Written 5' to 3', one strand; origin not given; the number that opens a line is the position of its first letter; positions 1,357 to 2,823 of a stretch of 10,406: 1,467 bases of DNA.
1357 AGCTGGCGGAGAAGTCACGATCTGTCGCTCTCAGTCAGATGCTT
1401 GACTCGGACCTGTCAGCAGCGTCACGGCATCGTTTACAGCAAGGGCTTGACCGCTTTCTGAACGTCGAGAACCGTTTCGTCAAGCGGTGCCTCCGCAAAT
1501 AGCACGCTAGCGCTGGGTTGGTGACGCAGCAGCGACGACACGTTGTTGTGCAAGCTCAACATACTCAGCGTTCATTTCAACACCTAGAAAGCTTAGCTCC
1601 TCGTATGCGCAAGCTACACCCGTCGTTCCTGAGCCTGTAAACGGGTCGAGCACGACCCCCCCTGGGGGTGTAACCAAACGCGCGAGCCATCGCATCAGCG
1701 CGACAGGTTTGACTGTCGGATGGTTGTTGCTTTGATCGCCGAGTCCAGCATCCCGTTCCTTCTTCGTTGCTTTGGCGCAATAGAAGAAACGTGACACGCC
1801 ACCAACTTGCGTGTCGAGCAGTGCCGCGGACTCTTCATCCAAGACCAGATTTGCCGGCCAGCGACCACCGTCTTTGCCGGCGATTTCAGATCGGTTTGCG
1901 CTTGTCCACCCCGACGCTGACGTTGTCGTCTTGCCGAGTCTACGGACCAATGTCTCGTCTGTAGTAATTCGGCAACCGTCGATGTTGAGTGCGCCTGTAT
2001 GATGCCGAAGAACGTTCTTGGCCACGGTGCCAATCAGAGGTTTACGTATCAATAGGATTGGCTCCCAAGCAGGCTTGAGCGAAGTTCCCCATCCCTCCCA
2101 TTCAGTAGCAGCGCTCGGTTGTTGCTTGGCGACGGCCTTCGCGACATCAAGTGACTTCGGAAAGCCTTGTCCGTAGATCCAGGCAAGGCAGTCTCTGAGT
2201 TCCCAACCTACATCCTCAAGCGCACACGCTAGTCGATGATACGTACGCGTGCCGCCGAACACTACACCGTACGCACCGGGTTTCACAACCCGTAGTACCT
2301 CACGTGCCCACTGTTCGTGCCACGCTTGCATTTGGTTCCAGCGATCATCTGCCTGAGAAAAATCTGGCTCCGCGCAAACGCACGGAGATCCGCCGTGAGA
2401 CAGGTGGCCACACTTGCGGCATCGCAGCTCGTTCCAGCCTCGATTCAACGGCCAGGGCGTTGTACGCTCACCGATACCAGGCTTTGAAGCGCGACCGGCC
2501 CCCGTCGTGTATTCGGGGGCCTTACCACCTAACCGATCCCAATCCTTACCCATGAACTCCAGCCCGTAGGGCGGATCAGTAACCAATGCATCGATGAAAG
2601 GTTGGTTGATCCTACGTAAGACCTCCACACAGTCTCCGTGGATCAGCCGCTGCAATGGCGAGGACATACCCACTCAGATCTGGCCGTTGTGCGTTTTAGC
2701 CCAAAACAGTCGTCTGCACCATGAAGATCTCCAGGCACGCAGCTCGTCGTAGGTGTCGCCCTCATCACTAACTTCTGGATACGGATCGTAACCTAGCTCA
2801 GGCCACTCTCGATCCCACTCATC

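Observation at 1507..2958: Orphan beta-class DNA methyltransferase with a Cys4 insertion, co-translated with a small acidic partner and with no restriction enzyme nearby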

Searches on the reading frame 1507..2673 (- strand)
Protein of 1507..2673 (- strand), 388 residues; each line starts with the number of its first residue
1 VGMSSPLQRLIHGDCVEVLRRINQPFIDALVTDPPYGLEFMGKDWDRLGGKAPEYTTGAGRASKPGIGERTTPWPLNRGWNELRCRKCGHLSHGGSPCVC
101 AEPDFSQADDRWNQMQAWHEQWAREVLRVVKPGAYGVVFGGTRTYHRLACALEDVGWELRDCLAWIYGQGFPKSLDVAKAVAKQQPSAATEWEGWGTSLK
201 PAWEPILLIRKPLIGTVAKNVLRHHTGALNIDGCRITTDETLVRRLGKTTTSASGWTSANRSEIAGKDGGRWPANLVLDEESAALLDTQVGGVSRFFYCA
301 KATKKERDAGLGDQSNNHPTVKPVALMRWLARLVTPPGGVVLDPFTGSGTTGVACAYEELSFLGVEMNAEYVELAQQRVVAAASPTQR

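Call 3: search_protein_families(library=pfam, proteins=[window:1507-2673:-], max_evalue=0.01)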
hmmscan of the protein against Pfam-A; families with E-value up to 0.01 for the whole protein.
window:1507-2673:- (388 aa): 1 family
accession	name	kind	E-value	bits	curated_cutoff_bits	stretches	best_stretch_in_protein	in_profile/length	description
PF01555.25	N6_N4_Mtase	-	1.3e-33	117.2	26.7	1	27-376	1-220/221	DNA methylase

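Call 4: search_protein_families(library=phrogs, proteins=[window:1507-2673:-], max_evalue=0.01)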
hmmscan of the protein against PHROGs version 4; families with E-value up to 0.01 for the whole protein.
window:1507-2673:- (388 aa): 12 families
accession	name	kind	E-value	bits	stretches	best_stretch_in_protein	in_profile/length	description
phrog_67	-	other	6.7e-69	234.7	1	9-379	125-343/743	DNA methyltransferase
phrog_3008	-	other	5.7e-43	147.9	2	316-384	148-216/244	DNA methyltransferase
phrog_498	-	other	7.3e-24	85.2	1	112-381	250-422/633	DNA methyltransferase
phrog_23148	-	unknown function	2.3e-19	71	1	262-384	43-151/165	-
phrog_6025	-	other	9e-17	62.3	2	107-183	47-126/192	DNA methyltransferase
phrog_18293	-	other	1.6e-16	61.4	1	317-381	45-109/119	methyltransferase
phrog_8769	-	other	2.3e-16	60.4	1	327-379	1-53/71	methyltransferase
phrog_23085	-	unknown function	8.2e-10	39.5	1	315-380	41-106/138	-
phrog_12517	-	unknown function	3.4e-09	37.3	1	310-382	79-150/316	-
phrog_6952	-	other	8.4e-07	30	1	317-378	113-174/181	DNA methyltransferase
phrog_12862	-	unknown function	0.00024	22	1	9-39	4-34/149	-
phrog_18146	-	other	0.00026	21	1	335-368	67-100/452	DNA methyltransferase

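Call 7: search_dna_similar(query=window:1507-2673:-, collection=phages, mode=protein, max_rows=40)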
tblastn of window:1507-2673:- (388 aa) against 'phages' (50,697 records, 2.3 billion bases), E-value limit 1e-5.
Records with a match: 1214; places in all: 1266; records where one place covers at least 80% of the query: 270.
Best place of each record, by identity: <60% 1214.
By first word of the organism name: Mycobacterium 382; Arthrobacter 64; Staphylococcus 64; Vibrio 51; Lactococcus 43; Synechococcus 42; Brucella 41; Klebsiella 37; Gordonia 32; Flavobacterium 31; and 92 more.
By host as written in the record: Mycobacterium smegmatis mc2 155 268; - 101; Mycobacterium smegmatis mc#155 49; Lactococcus lactis 33; Arthrobacter sp. ATCC 21022 28; Rhodobacter capsulatus YW1 28; Gordonia terrae 3612 27; Staphylococcus aureus 24; and 299 more.
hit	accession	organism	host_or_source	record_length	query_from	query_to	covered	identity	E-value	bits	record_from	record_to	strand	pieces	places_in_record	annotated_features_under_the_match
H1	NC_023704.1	Mycobacterium phage Doom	Mycobacterium smegmatis mc2 155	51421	2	386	99%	45.0%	5e-87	293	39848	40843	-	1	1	57: DNA methyltransferase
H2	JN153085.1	Mycobacterium phage Doom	Mycobacterium smegmatis mc2 155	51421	2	386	99%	45.0%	5e-87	293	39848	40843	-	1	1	57: DNA methylase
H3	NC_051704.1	Mycobacterium phage RitaG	Mycobacterium smegmatis mc2 155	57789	10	379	88%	50.1%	9e-43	341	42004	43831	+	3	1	DNA methyltransferase | methyltransferase | hypothetical protein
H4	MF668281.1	Mycobacterium phage RitaG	Mycobacterium smegmatis mc2 155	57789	10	379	88%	50.1%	9e-43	341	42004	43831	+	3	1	DNA methylase (x2) | hypothetical protein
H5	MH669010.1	Mycobacterium phage PHappiness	Mycobacterium smegmatius mc2 155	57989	10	379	88%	50.1%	9e-43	341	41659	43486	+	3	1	62: DNA methylase | 64: DNA methylase | 63: hypothetical protein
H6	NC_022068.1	Mycobacterium phage Daenerys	Mycobacterium smegmatis mc2 155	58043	10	379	88%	50.1%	9e-43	341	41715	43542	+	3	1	61: DNA methyltransferase | 63: methyltransferase | 62: hypothetical protein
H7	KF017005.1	Mycobacterium phage Daenerys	Mycobacterium smegmatis mc2 155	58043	10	379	88%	50.1%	9e-43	341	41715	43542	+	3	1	61: DNA methylase | 63: DNA methylase | 62: hypothetical protein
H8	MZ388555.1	Mycobacterium phage Leperchaun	Mycobacterium smegmatis mc#155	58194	10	379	88%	50.1%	9e-43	341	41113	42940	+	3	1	59: methyltransferase | 61: DNA methylase | 60: hypothetical protein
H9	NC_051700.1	Mycobacterium phage Polka14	Mycobacterium smegmatis mc2 155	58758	10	379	88%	50.1%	9e-43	341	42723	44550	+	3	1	65: DNA methyltransferase | 67: methyltransferase | 66: hypothetical protein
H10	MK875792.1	Mycobacterium phage Polka14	Mycobacterium smegmatis mc2 155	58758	10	379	88%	50.1%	9e-43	341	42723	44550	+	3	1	65: DNA methylase | 67: DNA methylase | 66: hypothetical protein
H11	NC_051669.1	Mycobacterium phage JoeyJr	Mycobacterium smegmatius mc2 155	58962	10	379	88%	50.1%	9e-43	341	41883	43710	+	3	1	62: DNA methyltransferase | 64: methyltransferase | 63: hypothetical protein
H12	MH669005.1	Mycobacterium phage JoeyJr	Mycobacterium smegmatius mc2 155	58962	10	379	88%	50.1%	9e-43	341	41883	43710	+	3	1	62: DNA methylase | 64: DNA methylase | 63: hypothetical protein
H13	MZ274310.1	Mycobacterium phage Boilgate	Mycobacterium smegmatis mc2 155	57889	10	380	94%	46.4%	8e-45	321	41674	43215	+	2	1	58: methyltransferase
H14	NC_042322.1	Mycobacterium phage LittleE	Mycobacterium smegmatis mc2 155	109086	13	379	94%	46.2%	2e-77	314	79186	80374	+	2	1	151: DNA methyltransferase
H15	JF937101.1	Mycobacterium phage LittleE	Mycobacterium smegmatis mc2 155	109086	13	379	94%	46.2%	2e-77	314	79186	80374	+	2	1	151: DNA methylase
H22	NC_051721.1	Mycobacterium phage MooMoo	Mycobacterium smegmatis mc2 155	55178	10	380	95%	45.1%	4e-43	332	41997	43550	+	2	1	65: methyltransferase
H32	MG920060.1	Mycobacterium phage Bob3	Mycobacterium smegmatis mc2 155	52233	13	379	95%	44.0%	6e-94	313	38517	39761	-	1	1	58: DNA methylase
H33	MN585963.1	Gordonia phage Wocket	Gordonia terrae CAG3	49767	10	380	96%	43.3%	3e-39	302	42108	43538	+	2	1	66: DNA methylase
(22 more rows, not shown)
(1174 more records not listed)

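Call 8: find_homologous_proteins(query=window:1507-2673:-, max_evalue=1e-10)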
Query window:1507-2673:- (388 aa): 8000 proteins with E <= 1e-10 among 8000 candidates; the best 120 are listed.
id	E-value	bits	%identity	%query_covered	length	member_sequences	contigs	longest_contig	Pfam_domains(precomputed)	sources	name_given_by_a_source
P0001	2.5e-182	625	100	71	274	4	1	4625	PF01555.25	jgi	jgi:site-specific DNA-methyltransferase (adenine-specific)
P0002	6.7e-135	468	51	95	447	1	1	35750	PF01555.25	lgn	-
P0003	1.5e-126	441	50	95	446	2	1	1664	PF01555.25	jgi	-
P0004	1.1e-122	428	48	96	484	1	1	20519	PF01555.25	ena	-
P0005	2.0e-121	424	44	97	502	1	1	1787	PF01555.25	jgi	jgi:DNA modification methylase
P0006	1.2e-116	408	42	96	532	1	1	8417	PF01170.25,PF01555.25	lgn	-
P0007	1.3e-116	408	52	98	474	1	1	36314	PF01170.25,PF01555.25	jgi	jgi:site-specific DNA-methyltransferase (adenine-specific)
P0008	8.7e-116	405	47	96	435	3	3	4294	PF01170.25,PF01555.25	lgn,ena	-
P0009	1.3e-115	405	49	96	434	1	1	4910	PF01555.25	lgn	-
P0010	7.5e-115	402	44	96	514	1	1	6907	PF01555.25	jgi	jgi:site-specific DNA-methyltransferase (adenine-specific)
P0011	3.0e-114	400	45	97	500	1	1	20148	PF01555.25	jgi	jgi:site-specific DNA-methyltransferase (adenine-specific)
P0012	3.2e-114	400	47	96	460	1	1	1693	PF01555.25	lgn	-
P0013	1.6e-113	398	-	-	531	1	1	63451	PF01555.25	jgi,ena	-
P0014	2.3e-113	397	45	97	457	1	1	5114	PF01555.25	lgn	-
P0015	6.2e-113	396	-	-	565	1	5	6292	PF01170.25,PF01555.25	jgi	jgi:DNA modification methylase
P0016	1.2e-112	395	49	96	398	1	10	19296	PF01555.25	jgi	jgi:DNA modification methylase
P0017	4.5e-112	393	46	94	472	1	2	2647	PF01555.25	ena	-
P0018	5.2e-112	393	44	69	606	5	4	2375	PF01170.25,PF01555.25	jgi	jgi:DNA modification methylase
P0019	1.6e-111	391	44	95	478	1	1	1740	PF01555.25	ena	-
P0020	2.7e-111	391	43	98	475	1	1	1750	PF01555.25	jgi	-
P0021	1.2e-110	388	45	97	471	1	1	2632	PF01555.25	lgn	-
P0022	2.2e-110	388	-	-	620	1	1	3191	PF01170.25,PF01555.25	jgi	jgi:DNA modification methylase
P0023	1.2e-109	385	45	95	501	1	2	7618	PF01170.25,PF01555.25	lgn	-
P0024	1.6e-109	385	-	-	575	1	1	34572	PF01555.25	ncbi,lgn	-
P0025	2.5e-109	384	42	96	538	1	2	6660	PF01170.25,PF01555.25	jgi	jgi:DNA modification methylase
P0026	2.9e-109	384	49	79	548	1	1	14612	PF01170.25,PF01555.25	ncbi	-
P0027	1.1e-108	382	43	97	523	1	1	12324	PF01555.25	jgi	jgi:DNA modification methylase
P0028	1.9e-108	381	48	95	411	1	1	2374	PF01170.25,PF01555.25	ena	-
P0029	2.5e-108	381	48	97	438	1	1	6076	PF01170.25,PF01555.25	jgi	-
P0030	3.6e-108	380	49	69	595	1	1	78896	PF01555.25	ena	-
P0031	7.4e-108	379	51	65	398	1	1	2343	PF01555.25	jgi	jgi:DNA modification methylase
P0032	1.3e-107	378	45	97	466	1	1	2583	PF01170.25,PF01555.25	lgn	-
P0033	1.3e-107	378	43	95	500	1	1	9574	PF01555.25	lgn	-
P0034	3.2e-107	377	41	95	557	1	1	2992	PF01555.25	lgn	-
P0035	3.3e-107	377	50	67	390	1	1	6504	PF13847.13,PF01170.25,PF01555.25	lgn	-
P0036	4.5e-107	377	-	-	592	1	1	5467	PF01555.25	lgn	-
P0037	6.0e-107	376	45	94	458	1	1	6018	PF13649.13,PF08241.19,PF01555.25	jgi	jgi:site-specific DNA-methyltransferase (adenine-specific)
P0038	8.0e-107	376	43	97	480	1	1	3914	PF01555.25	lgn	-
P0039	8.0e-107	376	-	-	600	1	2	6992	PF01555.25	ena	-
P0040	8.4e-107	376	37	95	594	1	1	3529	PF01555.25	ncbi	-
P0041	1.3e-106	375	44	97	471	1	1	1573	PF01170.25,PF01555.25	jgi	jgi:site-specific DNA-methyltransferase (adenine-specific)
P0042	2.0e-106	374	-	-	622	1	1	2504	PF01170.25,PF01555.25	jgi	jgi:DNA modification methylase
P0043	2.1e-106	374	42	98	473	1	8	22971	PF01555.25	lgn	-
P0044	2.3e-106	374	42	96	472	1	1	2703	PF01170.25,PF01555.25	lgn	-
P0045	3.0e-106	374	44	95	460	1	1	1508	PF01555.25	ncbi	-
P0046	4.4e-106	373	42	98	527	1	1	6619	PF01555.25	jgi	jgi:DNA modification methylase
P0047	4.5e-106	373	42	94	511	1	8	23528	PF01555.25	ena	-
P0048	1.0e-105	372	-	-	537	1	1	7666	PF01555.25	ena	-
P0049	1.1e-105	372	43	98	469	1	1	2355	PF01555.25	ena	-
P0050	2.0e-105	371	45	96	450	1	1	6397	PF01170.25,PF01555.25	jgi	jgi:site-specific DNA-methyltransferase (adenine-specific)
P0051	2.5e-105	371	43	95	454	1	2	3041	PF03602.22,PF01555.25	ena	-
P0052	2.6e-105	371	46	96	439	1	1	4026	PF01555.25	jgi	jgi:DNA modification methylase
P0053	2.8e-105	371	41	96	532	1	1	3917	PF01555.25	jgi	jgi:DNA modification methylase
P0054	3.4e-105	370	44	98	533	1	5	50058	PF01555.25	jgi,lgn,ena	-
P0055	4.8e-105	370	42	96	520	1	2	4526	PF01555.25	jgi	jgi:DNA modification methylase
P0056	4.9e-105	370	46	97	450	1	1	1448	PF01555.25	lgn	-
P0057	5.5e-105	370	41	96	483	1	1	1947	PF01555.25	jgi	-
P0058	6.9e-105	369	-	-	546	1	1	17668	PF01555.25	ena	-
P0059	7.2e-105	369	46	95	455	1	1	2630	PF01555.25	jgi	jgi:DNA modification methylase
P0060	7.3e-105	369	42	96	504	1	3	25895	PF01555.25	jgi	-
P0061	7.8e-105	369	49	67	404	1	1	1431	PF01555.25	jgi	jgi:DNA modification methylase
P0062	1.1e-104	369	41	95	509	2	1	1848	PF01555.25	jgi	jgi:site-specific DNA-methyltransferase (adenine-specific)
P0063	1.1e-104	369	41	96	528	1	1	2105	PF01555.25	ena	-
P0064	1.2e-104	369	44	69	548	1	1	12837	PF01555.25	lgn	-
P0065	1.3e-104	369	-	-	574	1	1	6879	PF01555.25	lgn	-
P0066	1.6e-104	368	-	-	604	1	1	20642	PF01170.25,PF01555.25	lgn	-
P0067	1.7e-104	368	40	97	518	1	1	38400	PF01555.25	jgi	jgi:site-specific DNA-methyltransferase (adenine-specific)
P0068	2.8e-104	367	43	91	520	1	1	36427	PF01170.25,PF01555.25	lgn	-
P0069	3.0e-104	367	43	96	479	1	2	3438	PF01555.25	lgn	-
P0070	3.9e-104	367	-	-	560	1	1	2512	PF01170.25,PF01555.25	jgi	jgi:DNA modification methylase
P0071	4.1e-104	367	46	71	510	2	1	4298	PF01555.25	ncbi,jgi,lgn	jgi:DNA modification methylase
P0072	5.1e-104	367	44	97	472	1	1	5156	PF01170.25,PF01555.25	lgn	-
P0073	6.4e-104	366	44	70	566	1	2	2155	PF01555.25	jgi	jgi:DNA modification methylase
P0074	7.5e-104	366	40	96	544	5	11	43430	PF01170.25,PF01555.25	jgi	jgi:DNA modification methylase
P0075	7.8e-104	366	43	97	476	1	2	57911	PF01555.25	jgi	-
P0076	9.9e-104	366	41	97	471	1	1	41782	PF01555.25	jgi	jgi:DNA modification methylase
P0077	1.3e-103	365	-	-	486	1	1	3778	PF01555.25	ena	-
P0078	1.4e-103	365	42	78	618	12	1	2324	PF01555.25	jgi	jgi:DNA modification methylase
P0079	1.7e-103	365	41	96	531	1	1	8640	PF01170.25,PF01555.25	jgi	-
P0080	1.8e-103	365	-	-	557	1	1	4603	PF01555.25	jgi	jgi:DNA modification methylase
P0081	2.3e-103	364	41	96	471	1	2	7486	PF01555.25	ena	-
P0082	2.7e-103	364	43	96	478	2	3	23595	PF01555.25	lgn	-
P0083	3.4e-103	364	50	66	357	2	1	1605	PF01170.25,PF01555.25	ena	-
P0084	3.5e-103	364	41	96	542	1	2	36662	PF01555.25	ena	-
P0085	4.2e-103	364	43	96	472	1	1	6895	PF01555.25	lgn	-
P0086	4.7e-103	363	43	98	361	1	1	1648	PF01170.25,PF01555.25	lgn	-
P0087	5.0e-103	363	-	-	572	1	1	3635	PF01555.25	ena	-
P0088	5.7e-103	363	-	-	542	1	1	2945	PF01555.25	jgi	jgi:DNA modification methylase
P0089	7.1e-103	363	44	97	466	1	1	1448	PF01555.25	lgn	-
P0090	7.1e-103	363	43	96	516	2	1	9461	PF01555.25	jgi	-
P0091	7.8e-103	363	45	69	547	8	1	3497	PF01170.25,PF01555.25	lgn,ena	-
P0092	8.8e-103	363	42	96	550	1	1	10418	PF01555.25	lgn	-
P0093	1.1e-102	362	46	70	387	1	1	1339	PF01555.25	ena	-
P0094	1.5e-102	362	42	96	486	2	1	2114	PF01555.25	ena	-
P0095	1.6e-102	362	41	96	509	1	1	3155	PF01555.25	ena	-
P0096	1.9e-102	361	40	96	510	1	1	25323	PF01555.25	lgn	-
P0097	2.1e-102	361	44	97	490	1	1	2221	PF01555.25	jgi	-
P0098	2.3e-102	361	47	69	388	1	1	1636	PF01555.25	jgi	-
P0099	2.3e-102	361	42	69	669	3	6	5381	PF01170.25,PF01555.25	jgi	jgi:DNA modification methylase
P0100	2.6e-102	361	40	98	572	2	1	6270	PF01555.25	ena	-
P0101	2.7e-102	361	41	95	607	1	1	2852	PF01555.25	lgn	-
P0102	2.9e-102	361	42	95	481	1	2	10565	PF01555.25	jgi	jgi:site-specific DNA-methyltransferase (adenine-specific)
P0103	3.1e-102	361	49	66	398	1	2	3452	PF01555.25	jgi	jgi:DNA modification methylase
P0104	3.2e-102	361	41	78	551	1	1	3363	PF01555.25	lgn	-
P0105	3.5e-102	361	-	-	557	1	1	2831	PF01170.25,PF01555.25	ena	-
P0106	3.8e-102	360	44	96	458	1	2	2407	PF01555.25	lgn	-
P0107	4.0e-102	360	42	96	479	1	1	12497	PF01555.25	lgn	-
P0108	6.2e-102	360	44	96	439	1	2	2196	PF01555.25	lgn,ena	-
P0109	6.4e-102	360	48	69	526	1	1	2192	PF01555.25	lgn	-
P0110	7.9e-102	359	42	96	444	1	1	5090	PF01555.25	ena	-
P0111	1.2e-101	359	43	96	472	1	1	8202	PF01555.25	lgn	-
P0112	1.4e-101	359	43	97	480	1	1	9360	PF01555.25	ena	-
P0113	1.4e-101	359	-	-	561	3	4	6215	PF01555.25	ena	-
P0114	1.4e-101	359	48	67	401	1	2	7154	PF01555.25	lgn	-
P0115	1.5e-101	358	43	96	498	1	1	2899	PF01555.25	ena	-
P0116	1.7e-101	358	43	95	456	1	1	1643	PF01170.25,PF01555.25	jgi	jgi:site-specific DNA-methyltransferase (adenine-specific)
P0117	1.7e-101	358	-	-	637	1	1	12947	PF01555.25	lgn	-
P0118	2.0e-101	358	43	96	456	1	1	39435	PF01555.25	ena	-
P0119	2.4e-101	358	46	97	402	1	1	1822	PF01555.25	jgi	jgi:DNA modification methylase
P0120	3.2e-101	357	48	99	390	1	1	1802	PF01555.25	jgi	jgi:DNA modification methylase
